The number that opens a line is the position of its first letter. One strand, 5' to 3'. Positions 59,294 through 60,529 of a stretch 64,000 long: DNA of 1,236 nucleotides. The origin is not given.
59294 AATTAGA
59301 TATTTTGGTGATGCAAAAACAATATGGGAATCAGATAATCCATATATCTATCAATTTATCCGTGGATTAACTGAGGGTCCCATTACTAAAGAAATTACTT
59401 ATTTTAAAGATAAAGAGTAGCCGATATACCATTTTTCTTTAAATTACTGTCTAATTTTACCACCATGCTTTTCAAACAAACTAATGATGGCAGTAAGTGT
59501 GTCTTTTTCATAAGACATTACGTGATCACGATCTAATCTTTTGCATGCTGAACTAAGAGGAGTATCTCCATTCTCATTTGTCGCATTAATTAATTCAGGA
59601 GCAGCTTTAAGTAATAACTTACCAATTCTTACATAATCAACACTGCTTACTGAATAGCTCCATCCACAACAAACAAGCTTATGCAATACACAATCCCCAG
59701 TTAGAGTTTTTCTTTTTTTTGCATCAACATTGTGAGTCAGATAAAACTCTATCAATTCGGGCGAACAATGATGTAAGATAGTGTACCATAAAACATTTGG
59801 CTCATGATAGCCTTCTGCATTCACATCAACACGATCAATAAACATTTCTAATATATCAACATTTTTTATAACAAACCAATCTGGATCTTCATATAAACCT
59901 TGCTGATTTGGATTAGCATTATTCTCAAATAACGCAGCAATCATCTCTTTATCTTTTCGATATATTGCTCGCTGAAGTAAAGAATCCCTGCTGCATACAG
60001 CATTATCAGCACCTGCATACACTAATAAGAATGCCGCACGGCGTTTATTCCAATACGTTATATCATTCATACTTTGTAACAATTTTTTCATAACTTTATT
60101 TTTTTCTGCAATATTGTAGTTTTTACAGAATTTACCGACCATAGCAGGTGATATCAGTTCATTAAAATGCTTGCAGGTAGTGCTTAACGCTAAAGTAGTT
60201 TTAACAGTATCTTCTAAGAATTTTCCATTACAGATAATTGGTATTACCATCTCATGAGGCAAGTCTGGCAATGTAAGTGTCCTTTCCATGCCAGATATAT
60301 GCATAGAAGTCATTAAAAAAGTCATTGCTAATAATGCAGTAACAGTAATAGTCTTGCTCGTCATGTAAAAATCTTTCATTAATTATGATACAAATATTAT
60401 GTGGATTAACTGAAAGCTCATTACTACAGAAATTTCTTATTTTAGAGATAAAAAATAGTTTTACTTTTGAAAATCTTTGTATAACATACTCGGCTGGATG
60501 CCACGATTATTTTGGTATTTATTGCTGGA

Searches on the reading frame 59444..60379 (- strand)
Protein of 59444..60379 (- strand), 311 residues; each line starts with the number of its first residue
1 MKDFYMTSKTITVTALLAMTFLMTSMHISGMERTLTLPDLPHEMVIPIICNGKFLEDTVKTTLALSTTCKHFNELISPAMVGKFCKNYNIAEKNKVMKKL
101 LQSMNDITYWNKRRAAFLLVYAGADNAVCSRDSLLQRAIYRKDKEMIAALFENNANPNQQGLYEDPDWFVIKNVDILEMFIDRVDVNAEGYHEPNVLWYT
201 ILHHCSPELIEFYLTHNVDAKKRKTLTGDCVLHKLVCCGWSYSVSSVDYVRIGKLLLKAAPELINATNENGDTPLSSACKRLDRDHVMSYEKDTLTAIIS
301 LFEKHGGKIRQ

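Call 90: search_protein_families(library=pfam, proteins=[window:59444-60379:-], max_evalue=0.01)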
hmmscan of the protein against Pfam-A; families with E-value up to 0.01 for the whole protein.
window:59444-60379:- (311 aa): 5 families
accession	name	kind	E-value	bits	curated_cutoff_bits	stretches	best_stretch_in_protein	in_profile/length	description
PF12796.13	Ank_2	-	7.6e-06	26.8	27.3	0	205-281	8-70/90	Ankyrin repeats (3 copies)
PF13637.12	Ank_4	-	5.2e-05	23.9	22.7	0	254-283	14-42/50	Ankyrin repeats (many copies)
PF00023.36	Ank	-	6.2e-05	23.5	21.1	0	133-160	4-31/33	Ankyrin repeat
PF13606.12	Ank_3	-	0.0018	19.1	22.3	0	133-158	4-29/30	Ankyrin repeat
PF13857.12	Ank_5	-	0.0061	17.4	27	0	247-275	26-53/56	Ankyrin repeats (many copies)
